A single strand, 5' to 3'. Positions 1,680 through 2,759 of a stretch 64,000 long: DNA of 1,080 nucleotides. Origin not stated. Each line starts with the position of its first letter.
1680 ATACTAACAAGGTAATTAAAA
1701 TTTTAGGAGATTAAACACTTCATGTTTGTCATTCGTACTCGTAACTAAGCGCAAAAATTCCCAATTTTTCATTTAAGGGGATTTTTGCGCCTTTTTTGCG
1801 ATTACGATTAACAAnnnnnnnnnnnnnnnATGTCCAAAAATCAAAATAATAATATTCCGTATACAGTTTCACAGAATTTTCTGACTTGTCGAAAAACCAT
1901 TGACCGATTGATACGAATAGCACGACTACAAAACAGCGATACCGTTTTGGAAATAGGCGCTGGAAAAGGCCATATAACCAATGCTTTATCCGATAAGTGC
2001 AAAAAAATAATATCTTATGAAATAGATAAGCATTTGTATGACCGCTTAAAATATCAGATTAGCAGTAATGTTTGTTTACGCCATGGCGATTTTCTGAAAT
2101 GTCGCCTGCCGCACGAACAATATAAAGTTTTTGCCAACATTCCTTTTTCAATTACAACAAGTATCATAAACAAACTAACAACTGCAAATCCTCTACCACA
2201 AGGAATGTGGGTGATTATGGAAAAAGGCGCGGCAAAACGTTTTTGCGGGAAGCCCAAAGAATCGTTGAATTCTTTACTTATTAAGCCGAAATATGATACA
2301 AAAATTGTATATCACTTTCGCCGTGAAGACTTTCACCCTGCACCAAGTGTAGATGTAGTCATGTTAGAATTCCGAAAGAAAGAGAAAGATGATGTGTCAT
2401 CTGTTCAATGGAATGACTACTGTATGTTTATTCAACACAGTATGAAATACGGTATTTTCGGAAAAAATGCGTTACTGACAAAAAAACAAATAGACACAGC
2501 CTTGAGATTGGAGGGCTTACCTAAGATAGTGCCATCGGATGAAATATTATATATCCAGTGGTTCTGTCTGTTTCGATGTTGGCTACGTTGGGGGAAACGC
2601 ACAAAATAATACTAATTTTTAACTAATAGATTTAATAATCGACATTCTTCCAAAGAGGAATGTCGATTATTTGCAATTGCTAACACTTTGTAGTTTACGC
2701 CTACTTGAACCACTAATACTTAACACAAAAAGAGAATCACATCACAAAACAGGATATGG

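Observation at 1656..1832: erm-type methyltransferase behind a minimal 8-codon leader (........) whose stop abuts an intrinsic terminator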

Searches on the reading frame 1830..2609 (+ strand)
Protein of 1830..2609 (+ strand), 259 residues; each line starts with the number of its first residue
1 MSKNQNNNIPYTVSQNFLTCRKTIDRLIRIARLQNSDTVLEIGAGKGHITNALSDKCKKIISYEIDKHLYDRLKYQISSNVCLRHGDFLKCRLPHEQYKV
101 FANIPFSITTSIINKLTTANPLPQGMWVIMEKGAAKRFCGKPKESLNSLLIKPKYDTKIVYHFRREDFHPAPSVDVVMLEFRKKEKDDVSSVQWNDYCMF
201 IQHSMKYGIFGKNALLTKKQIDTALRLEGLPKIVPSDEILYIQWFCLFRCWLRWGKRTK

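Call 3: search_protein_families(library=ncbifam, proteins=[window:1830-2609:+], max_evalue=0.001)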
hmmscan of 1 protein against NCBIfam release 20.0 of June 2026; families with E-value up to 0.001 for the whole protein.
window:1830-2609:+ (259 aa): 24 families
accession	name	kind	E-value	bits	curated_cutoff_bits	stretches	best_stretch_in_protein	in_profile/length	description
NF000499.2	Erm23S_rRNA_broad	equivalog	3.6e-62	210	212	1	14-249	2-242/244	23S ribosomal RNA methyltransferase Erm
NF000077.1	Erm42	exception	2.3e-41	142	600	1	3-201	8-212/303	23S rRNA (adenine(2058)-N(6))-methyltransferase Erm(42)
NF000337.1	erm_SHROVE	exception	3.6e-36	124.7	320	1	12-248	5-247/248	ErmE/ErmH/ErmO/ErmR family 23S rRNA (adenine(2058)-N(6))-methyltransferase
TIGR00755.1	ksgA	equivalog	3.4e-35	121.6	171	1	13-189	7-190/256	16S rRNA (adenine(1518)-N(6)/adenine(1519)-N(6))-dimethyltransferase RsmA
NF000412.1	Erm43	exception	2e-32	112.6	500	1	12-226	7-217/243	23S rRNA (adenine(2058)-N(6))-methyltransferase Erm(43)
NF012220.1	erm_B_23S_MT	exception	4e-31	108.4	525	1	6-253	2-240/245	23S rRNA (adenine(2058)-N(6))-methyltransferase Erm(B)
NF012222.1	erm_A_23S_MT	exception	8.1e-31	107.4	475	1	14-227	9-218/243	23S rRNA (adenine(2058)-N(6))-methyltransferase Erm(A)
NF012219.1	erm_C_23S_MT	exception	3e-30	105.6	530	1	12-250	7-238/244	23S rRNA (adenine(2058)-N(6))-methyltransferase Erm(C)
NF045543.1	erm_G_23S_MT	exception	1.7e-28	100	515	1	10-249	5-237/244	23S rRNA (adenine(2058)-N(6))-methyltransferase Erm(G)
NF000411.1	Erm45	exception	4e-27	95.6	525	1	6-251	2-238/245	23S rRNA (adenine(2058)-N(6))-methyltransferase Erm(45)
NF000024.1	ErmS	exception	5.9e-26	91.5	675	1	12-249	62-307/319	23S rRNA (adenine(2058)-N(6))-methyltransferase Erm(S)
NF042988.1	Erm46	exception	1.4e-22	80.3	503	1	13-203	11-199/255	23S rRNA (adenine(2058)-N(6))-methyltransferase Erm(46)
NF000087.1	ErmO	exception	3.9e-21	75.6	450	1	11-185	9-187/259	23S rRNA (adenine(2058)-N(6))-methyltransferase Erm(O)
NF042938.1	Erm55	exception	2.2e-20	72.9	525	1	13-203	11-199/270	23S rRNA (adenine(2058)-N(6))-methyltransferase Erm(55)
NF000047.1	ErmV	exception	1.5e-19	70.4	500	1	10-186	8-188/259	23S rRNA (adenine(2058)-N(6))-methyltransferase Erm(V)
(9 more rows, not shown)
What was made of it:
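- On Erm 23S rRNA (A2058) N6-methyltransferases: 210 bits against a cut-off of 212 (call 3).
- On KsgA/RsmA 16S rRNA dimethyltransferase: 121.6 bits against 171 (call 3).
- NCBIfam Erm23S_rRNA_broad 210 bits, ksgA 121.6 against a cut-off of 171 (call 3). The Erm model score (210) is 2 bits below NCBI's cut-off of 212 (call 3). ksgA scores 121.6 against a cut-off of 171 (call 3).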

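Call 4: search_protein_families(library=pfam, proteins=[window:1830-2609:+], max_evalue=0.001)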
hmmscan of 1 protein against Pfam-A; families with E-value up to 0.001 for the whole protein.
window:1830-2609:+ (259 aa): 4 families
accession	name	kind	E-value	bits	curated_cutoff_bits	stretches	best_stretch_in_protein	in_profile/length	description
PF00398.26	RrnaAD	-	5.5e-41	140.9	24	1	12-206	7-213/263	Ribosomal RNA adenine dimethylase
PF13649.12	Methyltransf_25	-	0.00024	22.2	27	1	39-101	1-68/97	Methyltransferase domain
PF05219.18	DREV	-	0.00036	20.2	26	1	17-76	71-135/265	DREV methyltransferase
PF13489.12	Methyltransf_23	-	0.00046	20.4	27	1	18-79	7-61/164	Methyltransferase domain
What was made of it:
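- On Erm 23S rRNA (A2058) N6-methyltransferases: PF00398 at 140.9 bits (call 4).
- PF00398 (call 4).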

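Call 7: find_homologous_proteins(query=window:1830-2609:+, max_evalue=1e-10)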
Query window:1830-2609:+ (259 aa): 1328 proteins with E <= 1e-10 among 1598 candidates; the best 120 are listed.
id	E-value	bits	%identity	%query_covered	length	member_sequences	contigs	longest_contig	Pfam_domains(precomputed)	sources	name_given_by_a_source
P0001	5.4e-175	598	99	100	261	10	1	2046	PF00398.27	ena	-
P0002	4.4e-135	467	79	100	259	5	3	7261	PF00398.27,PF13649.13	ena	-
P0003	3.5e-129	448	76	99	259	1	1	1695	PF00398.27,PF13649.13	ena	-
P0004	1.3e-127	442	75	100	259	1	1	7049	PF00398.27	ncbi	-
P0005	2.2e-127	442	75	99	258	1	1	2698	PF00398.27,PF13649.13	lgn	-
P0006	1.1e-125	436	73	99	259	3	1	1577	PF00398.27,PF13649.13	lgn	-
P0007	8.3e-125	433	73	99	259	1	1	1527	PF00398.27,PF13649.13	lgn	-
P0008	3.9e-123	428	70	99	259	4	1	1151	PF00398.27,PF13649.13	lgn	-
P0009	4.0e-122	424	73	100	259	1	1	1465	PF00398.27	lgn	-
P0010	1.5e-121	423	72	99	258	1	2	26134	PF00398.27,PF13649.13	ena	-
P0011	2.8e-121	422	72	99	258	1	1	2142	PF00398.27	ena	-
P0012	1.6e-120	419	69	100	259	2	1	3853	PF00398.27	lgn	-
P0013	2.3e-119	415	71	100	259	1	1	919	PF00398.27,PF13649.13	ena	-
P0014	1.4e-116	406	69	99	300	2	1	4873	PF00398.27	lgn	-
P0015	3.0e-111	389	66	98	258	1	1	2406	PF00398.27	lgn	-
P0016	6.3e-111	388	64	100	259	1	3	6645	PF00398.27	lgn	-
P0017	7.1e-111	388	66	99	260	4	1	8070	PF00398.27,PF13649.13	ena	-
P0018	1.2e-110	387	67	98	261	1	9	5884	PF00398.27,PF13649.13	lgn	-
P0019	9.0e-109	381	64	99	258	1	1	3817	PF00398.27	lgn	-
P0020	1.3e-108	380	65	99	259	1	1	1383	PF00398.27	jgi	-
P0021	1.2e-107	377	63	99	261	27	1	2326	PF00398.27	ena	-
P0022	2.4e-107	376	64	99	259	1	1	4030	PF00398.27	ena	-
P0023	5.2e-107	375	63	99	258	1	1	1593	PF00398.27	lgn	-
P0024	1.1e-106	374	63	99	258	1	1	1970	PF00398.27,PF13649.13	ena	-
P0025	2.5e-105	369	60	100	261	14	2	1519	PF00398.27,PF13649.13,PF08241.19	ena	-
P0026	2.9e-105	369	62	99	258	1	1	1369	PF00398.27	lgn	-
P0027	3.1e-105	369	64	99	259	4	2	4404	PF00398.27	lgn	-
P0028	3.5e-105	369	61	99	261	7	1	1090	PF00398.27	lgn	-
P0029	6.5e-105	368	63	99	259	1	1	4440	PF00398.27,PF13649.13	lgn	-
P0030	8.2e-105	368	64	99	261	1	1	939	PF00398.27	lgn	-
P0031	1.9e-104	367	61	99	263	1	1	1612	PF00398.27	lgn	-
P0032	2.2e-104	366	59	100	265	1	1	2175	PF00398.27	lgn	-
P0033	4.0e-104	365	60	99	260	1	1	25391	PF00398.27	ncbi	-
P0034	5.8e-104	365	62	99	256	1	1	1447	PF00398.27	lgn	-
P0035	6.6e-104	365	61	99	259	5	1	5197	PF00398.27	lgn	-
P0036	7.5e-104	365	62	98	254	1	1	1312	PF00398.27,PF13649.13,PF05219.18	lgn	-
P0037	1.0e-103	364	63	98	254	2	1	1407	PF00398.27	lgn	-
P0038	1.3e-103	364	62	99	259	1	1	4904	PF00398.27,PF05219.18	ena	-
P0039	1.8e-103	363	64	99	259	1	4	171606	PF00398.27,PF13649.13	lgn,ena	-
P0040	2.4e-103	363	61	98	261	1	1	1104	PF00398.27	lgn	-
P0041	3.9e-103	362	63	99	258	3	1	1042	PF00398.27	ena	-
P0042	8.1e-103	361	62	99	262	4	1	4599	PF00398.27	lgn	-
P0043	3.4e-102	359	63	99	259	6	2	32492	PF00398.27,PF13649.13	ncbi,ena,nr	ncbi:MAG: 23S ribosomal RNA methyltransferase Erm [Ruminococcaceae bacterium]|nr:23S ribosomal RNA m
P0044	5.9e-102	358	59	99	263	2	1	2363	PF00398.27,PF13649.13,PF08241.19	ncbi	-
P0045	6.5e-102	358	62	100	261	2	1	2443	PF00398.27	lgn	-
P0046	9.8e-102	358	63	98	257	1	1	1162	PF00398.27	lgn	-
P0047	1.0e-101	358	60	99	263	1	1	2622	PF00398.27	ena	-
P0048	1.3e-101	357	62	97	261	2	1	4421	PF00398.27,PF13649.13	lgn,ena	-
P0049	1.6e-101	357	61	99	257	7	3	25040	PF00398.27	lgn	-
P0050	1.6e-101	357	60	99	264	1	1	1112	PF00398.27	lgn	-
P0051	1.8e-101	357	62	99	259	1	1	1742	PF00398.27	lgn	-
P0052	2.4e-101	356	60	99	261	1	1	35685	PF00398.27,PF13649.13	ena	-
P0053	5.0e-101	355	65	99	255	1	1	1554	PF00398.27,PF13649.13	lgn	-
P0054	6.7e-101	355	63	99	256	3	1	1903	PF00398.27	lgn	-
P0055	1.3e-100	354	61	99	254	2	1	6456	PF00398.27,PF13649.13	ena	-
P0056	1.6e-100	354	63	99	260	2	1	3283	PF00398.27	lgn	-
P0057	1.9e-100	353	61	100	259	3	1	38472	PF00398.27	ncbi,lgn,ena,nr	ncbi:MAG: 23S ribosomal RNA methyltransferase Erm [Ruminococcaceae bacterium]|nr:23S ribosomal RNA m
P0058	2.8e-100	353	62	100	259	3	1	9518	PF00398.27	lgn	-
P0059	4.2e-100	352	63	98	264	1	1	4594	PF00398.27,PF13649.13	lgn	-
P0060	4.2e-100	352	61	98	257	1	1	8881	PF00398.27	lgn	-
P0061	4.2e-100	352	64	99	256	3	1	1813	PF00398.27,PF13649.13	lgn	-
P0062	6.3e-100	352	61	99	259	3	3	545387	PF00398.27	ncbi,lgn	-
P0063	1.9e-99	350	61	99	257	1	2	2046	PF00398.27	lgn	-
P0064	2.3e-99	350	61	99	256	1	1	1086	PF00398.27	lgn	-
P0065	2.8e-99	350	61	99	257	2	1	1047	PF00398.27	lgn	-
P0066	3.5e-99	349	63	95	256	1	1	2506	PF00398.27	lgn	-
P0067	4.4e-99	349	62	99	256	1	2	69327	PF00398.27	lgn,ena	-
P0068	5.9e-99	349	59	98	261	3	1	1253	PF00398.27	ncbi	-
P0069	6.5e-99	348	61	99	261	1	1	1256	PF00398.27,PF13649.13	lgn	-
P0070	7.7e-99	348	63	99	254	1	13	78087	PF00398.27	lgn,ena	-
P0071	2.8e-98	346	61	99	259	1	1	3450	PF00398.27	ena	-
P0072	3.1e-98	346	60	99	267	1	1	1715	PF00398.27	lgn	-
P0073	3.6e-98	346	60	99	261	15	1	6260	PF00398.27,PF13649.13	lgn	-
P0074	4.5e-98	346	60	99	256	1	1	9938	PF00398.27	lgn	-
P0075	5.2e-98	345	59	100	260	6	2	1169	PF00398.27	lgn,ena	-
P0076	5.5e-98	345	59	97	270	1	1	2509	PF00398.27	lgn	-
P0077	7.3e-98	345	61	99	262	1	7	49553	PF00398.27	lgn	-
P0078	1.0e-97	344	61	100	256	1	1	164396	PF00398.27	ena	-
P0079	1.4e-97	344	60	100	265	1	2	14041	PF00398.27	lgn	-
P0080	1.6e-97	344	60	95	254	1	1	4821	PF00398.27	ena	-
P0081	1.7e-97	344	61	99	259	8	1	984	PF00398.27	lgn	-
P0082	5.0e-97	342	61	99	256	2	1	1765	PF00398.27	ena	-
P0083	5.0e-97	342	59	100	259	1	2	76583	PF00398.27,PF13649.13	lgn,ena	-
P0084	6.9e-97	342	62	99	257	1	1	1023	PF00398.27,PF13649.13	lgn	-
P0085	8.5e-97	341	60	99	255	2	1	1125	PF00398.27,PF13649.13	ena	-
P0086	9.8e-97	341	59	99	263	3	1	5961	PF00398.27,PF13649.13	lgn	-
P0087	1.0e-96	341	60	100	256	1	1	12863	PF00398.27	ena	-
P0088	1.6e-96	341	60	99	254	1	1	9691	PF00398.27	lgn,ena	-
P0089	1.7e-96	340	63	99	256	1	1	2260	PF00398.27,PF13649.13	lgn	-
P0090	3.3e-96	339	61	100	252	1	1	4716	PF00398.27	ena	-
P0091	4.7e-96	339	59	99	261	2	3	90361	PF00398.27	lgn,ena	-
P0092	8.5e-96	338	61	100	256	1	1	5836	PF00398.27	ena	-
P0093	9.1e-96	338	60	98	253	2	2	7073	PF00398.27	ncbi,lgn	-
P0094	1.0e-95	338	59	99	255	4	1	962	PF00398.27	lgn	-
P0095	1.4e-95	337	59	99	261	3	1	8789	PF00398.27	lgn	-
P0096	1.6e-95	337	58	99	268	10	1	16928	PF00398.27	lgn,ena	-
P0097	2.3e-95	337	61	99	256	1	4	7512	PF00398.27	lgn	-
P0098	4.1e-95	336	61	94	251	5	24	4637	PF00398.27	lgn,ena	-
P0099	7.7e-95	335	59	99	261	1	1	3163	PF00398.27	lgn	-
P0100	7.9e-95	335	59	99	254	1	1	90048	PF00398.27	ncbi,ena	-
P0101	9.3e-95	335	59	99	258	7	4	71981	PF00398.27,PF13649.13,PF05219.18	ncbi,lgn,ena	-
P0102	1.1e-94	335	59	100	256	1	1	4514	PF00398.27,PF13649.13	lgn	-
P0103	2.1e-94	334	60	99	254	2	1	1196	PF00398.27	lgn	-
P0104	2.1e-94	334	61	99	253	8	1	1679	PF00398.27,PF13649.13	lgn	-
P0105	2.1e-94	334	59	99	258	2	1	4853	PF00398.27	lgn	-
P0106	2.4e-94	333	60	95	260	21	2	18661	PF00398.27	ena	-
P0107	2.7e-94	333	67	82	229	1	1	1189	PF00398.27,PF13649.13,PF08241.19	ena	-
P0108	4.4e-94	333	57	99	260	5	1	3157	PF00398.27,PF13649.13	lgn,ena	-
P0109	5.1e-94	332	60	99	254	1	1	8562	PF00398.27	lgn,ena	-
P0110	5.8e-94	332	59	99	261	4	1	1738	PF00398.27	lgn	-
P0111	8.0e-94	332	59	99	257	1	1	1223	PF00398.27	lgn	-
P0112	1.0e-93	331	57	98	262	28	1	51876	PF00398.27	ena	-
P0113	1.2e-93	331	59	99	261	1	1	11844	PF00398.27,PF13649.13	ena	-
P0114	1.4e-93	331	61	97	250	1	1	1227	PF00398.27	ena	-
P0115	2.1e-93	330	58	99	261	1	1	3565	PF00398.27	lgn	-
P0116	3.9e-93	329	59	99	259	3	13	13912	PF00398.27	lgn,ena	-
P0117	5.2e-93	329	58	97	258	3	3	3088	PF00398.27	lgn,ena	-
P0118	8.6e-93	328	57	100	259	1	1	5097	PF00398.27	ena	-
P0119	9.4e-93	328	59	100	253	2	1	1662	PF00398.27,PF13649.13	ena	-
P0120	1.4e-92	328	59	96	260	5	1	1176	PF00398.27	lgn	-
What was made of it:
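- On Erm 23S rRNA (A2058) N6-methyltransferases: Some 60%-identical relatives (P0043, P0057) are named Erm by NCBI (call 7).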

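Call 10: find_related_loci(query=A1, collection=genome_contigs, flank=3000)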
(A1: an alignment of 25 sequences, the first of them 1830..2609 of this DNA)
Query A1 (259 aa) in genome_contigs; peptide patterns used: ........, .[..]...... (x = any residue, [..] = any of these).
480 stretches matched a pattern; 361 encode a relative of the query (tblastn E <= 1e-3); the best 80 are kept; 80 distinct loci.
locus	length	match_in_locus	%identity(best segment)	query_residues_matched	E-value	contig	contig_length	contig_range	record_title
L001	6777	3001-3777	98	1-259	2e-175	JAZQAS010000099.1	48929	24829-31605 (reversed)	MAG: Candidatus Avispirillum sp. isolate T1900044642_TS20190108.MAGScoT_cleanbin_000059 SGB_1286_k141_735963, whole geno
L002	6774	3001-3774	63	1-257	1e-111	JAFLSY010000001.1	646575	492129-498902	MAG: Lachnospiraceae bacterium isolate HAN039 Seq1, whole genome shotgun sequence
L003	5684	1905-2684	60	1-259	2e-110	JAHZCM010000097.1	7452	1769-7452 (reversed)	MAG: Oscillospiraceae bacterium isolate HRGM_Genome_2283 HRGM_Genome_2283_96, whole genome shotgun sequence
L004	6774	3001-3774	60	1-256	8e-109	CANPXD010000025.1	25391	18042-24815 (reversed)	MAG: uncultured Clostridia bacterium isolate Lapin-003-2__bin73 genome assembly, contig: Lapin-003-2__NODE_1881_length_2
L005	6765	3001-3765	63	1-256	4e-106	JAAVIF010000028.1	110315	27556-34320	MAG: Oscillospiraceae bacterium isolate Mgla_MAG_19-bin_22 c_000000025934, whole genome shotgun sequence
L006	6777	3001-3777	60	1-257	7e-106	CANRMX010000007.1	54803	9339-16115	MAG: uncultured Clostridia bacterium isolate Lapin-021__bin76 genome assembly, contig: Lapin-021__NODE_716_length_54803_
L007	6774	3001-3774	61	1-259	2e-104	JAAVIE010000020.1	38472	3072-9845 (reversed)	MAG: Oscillospiraceae bacterium isolate Mgla_MAG_0-bin_16 c_000000022728, whole genome shotgun sequence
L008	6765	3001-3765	61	1-256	4e-104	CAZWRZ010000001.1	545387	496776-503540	MAG TPA_asm: uncultured Ruminiclostridium sp. isolate SRP199465_co1_713 genome assembly, contig: NODE_1_length_545387_co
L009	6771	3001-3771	59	1-257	3e-103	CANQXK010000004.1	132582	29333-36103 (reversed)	MAG: uncultured Oscillospiraceae bacterium isolate Lapin-024__bin10 genome assembly, contig: Lapin-024__NODE_98_length_1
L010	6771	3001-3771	59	1-257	6e-102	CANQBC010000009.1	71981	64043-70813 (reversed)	MAG: uncultured Oscillospiraceae bacterium isolate Lapin-002__bin97 genome assembly, contig: Lapin-002__NODE_448_length_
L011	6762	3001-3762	59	1-256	4e-101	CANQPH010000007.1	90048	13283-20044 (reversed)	MAG: uncultured Acetatifactor sp. isolate Lapin-012__bin54 genome assembly, contig: Lapin-012__NODE_484_length_90048_cov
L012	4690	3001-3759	58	5-257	1e-99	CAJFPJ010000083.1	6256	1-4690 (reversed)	uncultured Clostridia bacterium isolate Coassembly_mag_77 genome assembly, contig: MAGpy_11413_min2k_bin_77_fak87_246234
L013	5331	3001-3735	60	13-257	6e-99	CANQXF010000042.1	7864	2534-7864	MAG: uncultured Ruminiclostridium sp. isolate Lapin-020__bin123 genome assembly, contig: Lapin-020__NODE_13920_length_78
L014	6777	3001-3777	56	1-257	9e-98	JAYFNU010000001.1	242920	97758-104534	MAG: Oscillospiraceae bacterium isolate 5C_30 c_5C_000000124445, whole genome shotgun sequence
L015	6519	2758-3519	60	1-257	1e-97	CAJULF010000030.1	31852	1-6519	MAG TPA_asm: uncultured Oscillospiraceae bacterium isolate MGBC143865 genome assembly, contig: MGBC143865.30, whole geno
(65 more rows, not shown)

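Call 28: search_solved_structures(query=window:1830-2609:+, max_evalue=0.00001, show_alignments=1)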
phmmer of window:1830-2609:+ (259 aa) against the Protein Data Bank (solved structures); distinct sequences matched with E-value up to 0.00001: 28.
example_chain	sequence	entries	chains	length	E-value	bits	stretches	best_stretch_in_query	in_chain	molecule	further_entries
1yub_A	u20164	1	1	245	9.3e-30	106.9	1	6-254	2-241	RRNA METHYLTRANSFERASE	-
1qam_A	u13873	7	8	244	3.1e-27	98.6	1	13-251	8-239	ERMC' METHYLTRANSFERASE | ERMC' RRNA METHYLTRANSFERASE | RRNA METHYL TRANSFERASE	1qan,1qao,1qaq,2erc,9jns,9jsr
6nvm_A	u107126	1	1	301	1.5e-19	73.5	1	13-189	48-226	rRNA adenine N-6-methyltransferase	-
2h1r_A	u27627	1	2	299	4.2e-19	71.9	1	11-217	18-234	Dimethyladenosine transferase, putative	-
6ifv_A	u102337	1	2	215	3.5e-17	65.6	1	11-180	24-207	Ribosomal RNA small subunit methyltransferase A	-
6ifs_A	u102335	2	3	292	4.1e-17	65.4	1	11-182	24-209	Ribosomal RNA small subunit methyltransferase A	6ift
7v2l_W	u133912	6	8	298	4.4e-17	65.3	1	11-182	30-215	Ribosomal RNA small subunit methyltransferase A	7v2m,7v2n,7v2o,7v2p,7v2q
6ifw_A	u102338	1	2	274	7.1e-17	64.7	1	14-182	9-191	Ribosomal RNA small subunit methyltransferase A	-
6ifx_A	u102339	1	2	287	1e-16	64.1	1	11-182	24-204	Ribosomal RNA small subunit methyltransferase A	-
8x3w_A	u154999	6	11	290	4e-16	62.2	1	12-183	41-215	Probable ribosomal RNA small subunit methyltransferase A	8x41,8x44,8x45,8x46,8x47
8x4o_A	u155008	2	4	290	2e-15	59.9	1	12-183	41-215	Probable ribosomal RNA small subunit methyltransferase A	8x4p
8x4l_A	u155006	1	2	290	4.9e-15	58.6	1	12-183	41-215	Probable ribosomal RNA small subunit methyltransferase A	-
8x4g_A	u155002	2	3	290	5.2e-15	58.6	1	12-183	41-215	Probable ribosomal RNA small subunit methyltransferase A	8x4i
3fyc_A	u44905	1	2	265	2.3e-13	53.2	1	14-191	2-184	Probable dimethyladenosine transferase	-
3grr_A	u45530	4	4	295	3.9e-13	52.4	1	13-190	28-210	Dimethyladenosine transferase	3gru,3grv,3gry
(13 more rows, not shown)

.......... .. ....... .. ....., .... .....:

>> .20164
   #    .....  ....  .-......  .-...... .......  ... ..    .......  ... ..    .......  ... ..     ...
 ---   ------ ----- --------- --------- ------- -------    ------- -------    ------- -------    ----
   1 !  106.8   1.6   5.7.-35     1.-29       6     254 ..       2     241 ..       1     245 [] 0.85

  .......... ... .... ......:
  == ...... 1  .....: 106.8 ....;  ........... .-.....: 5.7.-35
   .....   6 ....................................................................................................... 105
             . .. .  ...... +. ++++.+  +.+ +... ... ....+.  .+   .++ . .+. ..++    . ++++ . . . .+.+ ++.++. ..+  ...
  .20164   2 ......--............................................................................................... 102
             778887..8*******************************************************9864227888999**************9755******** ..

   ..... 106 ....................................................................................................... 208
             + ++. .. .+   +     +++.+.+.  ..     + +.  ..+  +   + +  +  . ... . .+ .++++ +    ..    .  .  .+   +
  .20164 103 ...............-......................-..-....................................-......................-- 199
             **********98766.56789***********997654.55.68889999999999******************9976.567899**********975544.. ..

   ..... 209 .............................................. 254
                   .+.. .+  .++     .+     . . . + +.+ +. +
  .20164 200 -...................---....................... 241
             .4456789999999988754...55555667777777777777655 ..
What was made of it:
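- On Erm 23S rRNA (A2058) N6-methyltransferases: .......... and NIPF align with ErmAM (call 28).
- On tlrB-type dual attenuator: The gene is Erm-type (calls 3, 28).
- The regulated gene is an Erm methyltransferase (calls 3, 28).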
